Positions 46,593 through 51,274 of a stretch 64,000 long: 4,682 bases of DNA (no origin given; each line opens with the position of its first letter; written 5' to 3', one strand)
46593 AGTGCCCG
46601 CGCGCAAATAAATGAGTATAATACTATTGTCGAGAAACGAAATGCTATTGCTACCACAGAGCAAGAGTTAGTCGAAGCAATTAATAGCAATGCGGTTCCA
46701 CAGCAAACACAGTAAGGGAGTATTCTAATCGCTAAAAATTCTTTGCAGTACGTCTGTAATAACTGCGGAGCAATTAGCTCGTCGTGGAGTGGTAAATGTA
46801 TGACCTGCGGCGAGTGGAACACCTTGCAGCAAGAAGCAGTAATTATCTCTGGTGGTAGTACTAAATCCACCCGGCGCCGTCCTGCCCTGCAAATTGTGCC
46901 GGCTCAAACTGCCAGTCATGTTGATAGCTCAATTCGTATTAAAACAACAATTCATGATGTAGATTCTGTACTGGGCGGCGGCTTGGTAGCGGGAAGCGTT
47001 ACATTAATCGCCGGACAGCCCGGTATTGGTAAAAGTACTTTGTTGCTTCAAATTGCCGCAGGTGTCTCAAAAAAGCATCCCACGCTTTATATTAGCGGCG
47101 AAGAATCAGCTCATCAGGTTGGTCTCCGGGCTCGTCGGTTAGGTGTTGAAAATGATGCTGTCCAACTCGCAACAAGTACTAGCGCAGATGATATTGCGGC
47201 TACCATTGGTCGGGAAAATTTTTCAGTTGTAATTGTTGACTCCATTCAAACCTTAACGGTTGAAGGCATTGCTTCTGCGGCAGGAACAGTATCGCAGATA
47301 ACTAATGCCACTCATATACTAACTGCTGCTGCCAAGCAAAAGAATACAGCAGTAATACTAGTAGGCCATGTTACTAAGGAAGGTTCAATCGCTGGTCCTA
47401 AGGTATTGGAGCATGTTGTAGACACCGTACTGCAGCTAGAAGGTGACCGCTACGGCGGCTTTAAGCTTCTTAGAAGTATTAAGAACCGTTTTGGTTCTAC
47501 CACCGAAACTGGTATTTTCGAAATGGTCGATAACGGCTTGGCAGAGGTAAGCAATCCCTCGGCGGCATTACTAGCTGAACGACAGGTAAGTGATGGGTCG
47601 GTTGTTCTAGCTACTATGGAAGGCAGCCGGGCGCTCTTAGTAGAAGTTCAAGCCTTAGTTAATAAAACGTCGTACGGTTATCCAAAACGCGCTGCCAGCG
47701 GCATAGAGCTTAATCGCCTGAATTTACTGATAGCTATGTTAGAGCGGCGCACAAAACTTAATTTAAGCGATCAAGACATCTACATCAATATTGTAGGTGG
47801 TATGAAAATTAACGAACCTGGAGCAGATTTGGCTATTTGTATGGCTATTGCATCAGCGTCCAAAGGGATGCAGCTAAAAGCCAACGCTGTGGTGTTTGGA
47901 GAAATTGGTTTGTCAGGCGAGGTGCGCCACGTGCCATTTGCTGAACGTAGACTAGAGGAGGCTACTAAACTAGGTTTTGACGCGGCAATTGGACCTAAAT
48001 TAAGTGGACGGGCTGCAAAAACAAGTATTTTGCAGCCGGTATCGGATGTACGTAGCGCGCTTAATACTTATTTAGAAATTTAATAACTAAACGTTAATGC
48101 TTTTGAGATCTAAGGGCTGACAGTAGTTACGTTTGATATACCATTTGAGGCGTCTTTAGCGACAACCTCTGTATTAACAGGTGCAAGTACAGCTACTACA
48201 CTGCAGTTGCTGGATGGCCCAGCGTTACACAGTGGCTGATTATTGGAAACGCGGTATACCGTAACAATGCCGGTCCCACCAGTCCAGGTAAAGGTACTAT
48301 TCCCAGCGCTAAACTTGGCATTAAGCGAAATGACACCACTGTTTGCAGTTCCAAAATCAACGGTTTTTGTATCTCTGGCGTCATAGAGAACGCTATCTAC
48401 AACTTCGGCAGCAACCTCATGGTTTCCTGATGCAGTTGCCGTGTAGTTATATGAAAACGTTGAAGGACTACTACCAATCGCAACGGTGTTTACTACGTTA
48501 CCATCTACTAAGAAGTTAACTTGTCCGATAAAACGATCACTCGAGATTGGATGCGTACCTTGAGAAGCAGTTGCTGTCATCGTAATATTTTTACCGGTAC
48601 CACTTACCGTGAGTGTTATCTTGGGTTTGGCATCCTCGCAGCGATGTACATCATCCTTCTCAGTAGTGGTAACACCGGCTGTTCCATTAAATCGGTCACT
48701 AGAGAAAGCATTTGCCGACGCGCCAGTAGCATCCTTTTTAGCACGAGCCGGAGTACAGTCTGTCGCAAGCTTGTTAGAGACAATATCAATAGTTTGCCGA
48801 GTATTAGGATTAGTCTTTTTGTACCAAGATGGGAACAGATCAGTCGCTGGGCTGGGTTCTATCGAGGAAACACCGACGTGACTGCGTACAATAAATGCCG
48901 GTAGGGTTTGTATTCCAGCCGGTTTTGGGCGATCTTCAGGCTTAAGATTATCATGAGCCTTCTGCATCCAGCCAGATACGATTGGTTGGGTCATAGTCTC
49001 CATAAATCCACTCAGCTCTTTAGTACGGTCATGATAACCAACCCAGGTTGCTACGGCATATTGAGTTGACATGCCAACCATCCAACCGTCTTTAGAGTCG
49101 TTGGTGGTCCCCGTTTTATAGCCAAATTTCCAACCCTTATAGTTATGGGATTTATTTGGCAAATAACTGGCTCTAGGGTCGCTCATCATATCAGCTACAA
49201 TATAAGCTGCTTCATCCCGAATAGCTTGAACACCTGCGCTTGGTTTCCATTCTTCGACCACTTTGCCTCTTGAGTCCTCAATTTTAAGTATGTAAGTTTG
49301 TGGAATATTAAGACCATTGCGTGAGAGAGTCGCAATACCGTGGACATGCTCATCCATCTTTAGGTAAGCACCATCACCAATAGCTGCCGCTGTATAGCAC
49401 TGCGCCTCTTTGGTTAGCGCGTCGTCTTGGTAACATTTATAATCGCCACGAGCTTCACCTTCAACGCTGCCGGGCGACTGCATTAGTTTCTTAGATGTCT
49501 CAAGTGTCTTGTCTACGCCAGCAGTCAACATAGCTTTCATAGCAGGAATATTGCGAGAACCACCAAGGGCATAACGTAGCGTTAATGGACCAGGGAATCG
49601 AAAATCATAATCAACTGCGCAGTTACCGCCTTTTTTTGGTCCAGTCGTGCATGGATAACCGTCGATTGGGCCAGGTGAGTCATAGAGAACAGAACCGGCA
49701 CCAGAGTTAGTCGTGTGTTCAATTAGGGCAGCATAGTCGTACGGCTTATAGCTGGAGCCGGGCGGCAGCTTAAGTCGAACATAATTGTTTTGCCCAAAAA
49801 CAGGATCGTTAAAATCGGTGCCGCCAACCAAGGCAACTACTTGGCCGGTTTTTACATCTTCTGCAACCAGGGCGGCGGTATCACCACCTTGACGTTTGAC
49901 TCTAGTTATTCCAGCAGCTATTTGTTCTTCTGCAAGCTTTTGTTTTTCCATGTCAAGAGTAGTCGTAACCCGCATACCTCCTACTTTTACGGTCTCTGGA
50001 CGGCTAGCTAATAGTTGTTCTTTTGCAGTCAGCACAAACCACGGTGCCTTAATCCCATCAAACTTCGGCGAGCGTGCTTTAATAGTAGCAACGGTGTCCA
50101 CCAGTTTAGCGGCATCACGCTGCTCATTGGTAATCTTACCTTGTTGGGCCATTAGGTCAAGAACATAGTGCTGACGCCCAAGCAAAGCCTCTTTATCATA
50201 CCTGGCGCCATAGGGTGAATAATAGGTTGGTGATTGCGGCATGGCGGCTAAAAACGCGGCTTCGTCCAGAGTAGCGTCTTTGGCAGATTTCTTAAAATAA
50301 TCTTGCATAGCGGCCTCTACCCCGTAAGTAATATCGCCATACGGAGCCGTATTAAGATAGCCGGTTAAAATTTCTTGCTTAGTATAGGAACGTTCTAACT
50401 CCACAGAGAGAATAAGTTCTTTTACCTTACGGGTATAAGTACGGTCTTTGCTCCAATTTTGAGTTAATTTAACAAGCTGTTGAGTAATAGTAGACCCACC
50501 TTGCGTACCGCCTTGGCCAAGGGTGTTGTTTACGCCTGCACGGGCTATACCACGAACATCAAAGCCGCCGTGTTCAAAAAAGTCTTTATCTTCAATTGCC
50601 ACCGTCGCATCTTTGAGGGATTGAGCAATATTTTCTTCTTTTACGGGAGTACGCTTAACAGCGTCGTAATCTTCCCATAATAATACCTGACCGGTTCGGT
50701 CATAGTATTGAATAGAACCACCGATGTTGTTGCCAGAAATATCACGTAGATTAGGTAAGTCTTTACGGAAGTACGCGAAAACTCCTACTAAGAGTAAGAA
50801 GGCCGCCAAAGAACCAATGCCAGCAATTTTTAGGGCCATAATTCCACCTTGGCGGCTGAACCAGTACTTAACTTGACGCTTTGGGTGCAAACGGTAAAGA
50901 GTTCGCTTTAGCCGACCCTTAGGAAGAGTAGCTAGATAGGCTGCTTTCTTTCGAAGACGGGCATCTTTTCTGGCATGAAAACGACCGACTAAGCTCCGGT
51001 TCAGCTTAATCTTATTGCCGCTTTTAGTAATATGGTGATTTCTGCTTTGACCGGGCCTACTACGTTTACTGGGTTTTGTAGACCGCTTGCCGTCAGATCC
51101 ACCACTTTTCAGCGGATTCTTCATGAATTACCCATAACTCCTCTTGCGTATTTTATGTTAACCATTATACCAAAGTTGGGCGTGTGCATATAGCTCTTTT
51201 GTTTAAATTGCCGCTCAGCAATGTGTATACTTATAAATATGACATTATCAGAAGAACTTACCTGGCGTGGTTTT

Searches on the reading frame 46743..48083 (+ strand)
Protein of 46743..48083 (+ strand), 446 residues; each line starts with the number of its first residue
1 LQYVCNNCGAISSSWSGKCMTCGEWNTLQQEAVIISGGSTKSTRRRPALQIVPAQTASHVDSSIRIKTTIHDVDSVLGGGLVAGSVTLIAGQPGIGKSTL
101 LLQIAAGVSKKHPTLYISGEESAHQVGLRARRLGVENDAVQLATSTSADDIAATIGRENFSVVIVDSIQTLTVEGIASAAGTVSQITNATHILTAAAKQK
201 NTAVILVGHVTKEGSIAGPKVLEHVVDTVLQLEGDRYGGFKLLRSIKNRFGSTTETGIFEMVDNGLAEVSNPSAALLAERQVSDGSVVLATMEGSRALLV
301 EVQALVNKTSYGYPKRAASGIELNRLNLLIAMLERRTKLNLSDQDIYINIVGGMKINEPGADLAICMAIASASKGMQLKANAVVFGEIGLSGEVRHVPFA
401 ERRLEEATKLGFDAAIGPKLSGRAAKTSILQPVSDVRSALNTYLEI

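Call 42: search_protein_families(library=pfam, proteins=[window:46743-48083:+])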
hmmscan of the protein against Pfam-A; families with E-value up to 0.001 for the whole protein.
window:46743-48083:+ (446 aa): 12 families
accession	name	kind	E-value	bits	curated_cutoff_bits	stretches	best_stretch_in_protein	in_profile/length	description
PF06745.19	ATPase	-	6.1e-19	68.8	26.6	2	66-141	1-78/231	KaiC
PF13481.12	AAA_25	-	1.8e-17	64.1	27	1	63-214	12-194/195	AAA domain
PF18073.7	Zn_ribbon_LapB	-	5.6e-10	39.2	25.7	1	3-29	1-27/28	Rubredoxin metal binding domain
PF03796.21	DnaB_C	-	1.9e-09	37.7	27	1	66-130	2-67/255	DnaB-like helicase C terminal domain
PF13541.12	ChlI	-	1.4e-08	35.1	27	1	337-419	36-119/121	Subunit ChlI of Mg-chelatase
PF13401.12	AAA_22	-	4.8e-05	24.1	27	1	85-209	6-123/130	AAA domain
PF13479.12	AAA_24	-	0.00013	22.3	27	1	87-171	5-76/195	AAA domain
PF00154.27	RecA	-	0.00039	20.4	27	1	68-210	35-188/262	recA bacterial DNA recombination protein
PF07088.17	GvpD_P-loop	-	0.00048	20.5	24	0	83-120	9-46/189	GvpD gas vesicle protein, P-loop domain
PF13191.12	AAA_16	-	0.00055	20.9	32.6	0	85-166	25-100/167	AAA ATPase domain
PF00005.33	ABC_tran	-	0.00062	20.8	25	0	81-149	8-77/137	ABC transporter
PF08423.17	Rad51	-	0.00066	19.5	22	0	63-211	5-176/244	Rad51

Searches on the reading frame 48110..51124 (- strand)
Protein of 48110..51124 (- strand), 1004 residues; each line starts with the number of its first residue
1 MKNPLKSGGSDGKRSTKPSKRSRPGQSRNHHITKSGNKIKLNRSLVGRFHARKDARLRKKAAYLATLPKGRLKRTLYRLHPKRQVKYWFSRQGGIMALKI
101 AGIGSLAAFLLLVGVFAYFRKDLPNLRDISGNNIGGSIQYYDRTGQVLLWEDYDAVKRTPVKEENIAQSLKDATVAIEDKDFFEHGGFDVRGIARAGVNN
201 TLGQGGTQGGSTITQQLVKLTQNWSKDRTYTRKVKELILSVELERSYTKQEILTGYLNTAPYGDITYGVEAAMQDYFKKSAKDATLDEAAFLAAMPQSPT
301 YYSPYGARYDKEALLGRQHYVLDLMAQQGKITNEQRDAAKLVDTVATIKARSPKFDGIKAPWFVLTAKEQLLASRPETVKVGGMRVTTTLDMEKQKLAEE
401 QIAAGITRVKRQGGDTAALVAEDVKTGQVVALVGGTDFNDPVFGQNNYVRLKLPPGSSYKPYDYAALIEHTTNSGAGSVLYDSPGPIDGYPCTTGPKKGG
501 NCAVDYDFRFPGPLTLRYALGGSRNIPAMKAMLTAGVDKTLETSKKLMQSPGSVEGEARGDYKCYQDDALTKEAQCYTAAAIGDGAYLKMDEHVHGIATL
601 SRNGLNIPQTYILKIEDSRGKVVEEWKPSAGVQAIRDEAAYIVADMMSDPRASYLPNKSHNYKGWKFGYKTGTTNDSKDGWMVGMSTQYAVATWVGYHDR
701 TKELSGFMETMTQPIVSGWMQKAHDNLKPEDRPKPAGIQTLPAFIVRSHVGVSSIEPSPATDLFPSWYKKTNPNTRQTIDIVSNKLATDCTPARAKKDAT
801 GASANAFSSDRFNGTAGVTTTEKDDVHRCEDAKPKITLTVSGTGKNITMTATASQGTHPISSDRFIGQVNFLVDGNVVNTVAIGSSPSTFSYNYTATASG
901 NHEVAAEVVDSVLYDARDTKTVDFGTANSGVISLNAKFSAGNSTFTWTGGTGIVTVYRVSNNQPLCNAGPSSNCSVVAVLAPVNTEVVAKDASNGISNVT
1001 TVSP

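Call 42: search_protein_families(library=pfam, proteins=[window:48110-51124:-])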
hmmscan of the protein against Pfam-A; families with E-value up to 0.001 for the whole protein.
window:48110-51124:- (1004 aa): 1 family
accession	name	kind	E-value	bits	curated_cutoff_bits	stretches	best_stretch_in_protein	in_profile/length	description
PF00912.28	Transgly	-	4.7e-56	189.5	27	1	154-325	10-177/178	Transglycosylase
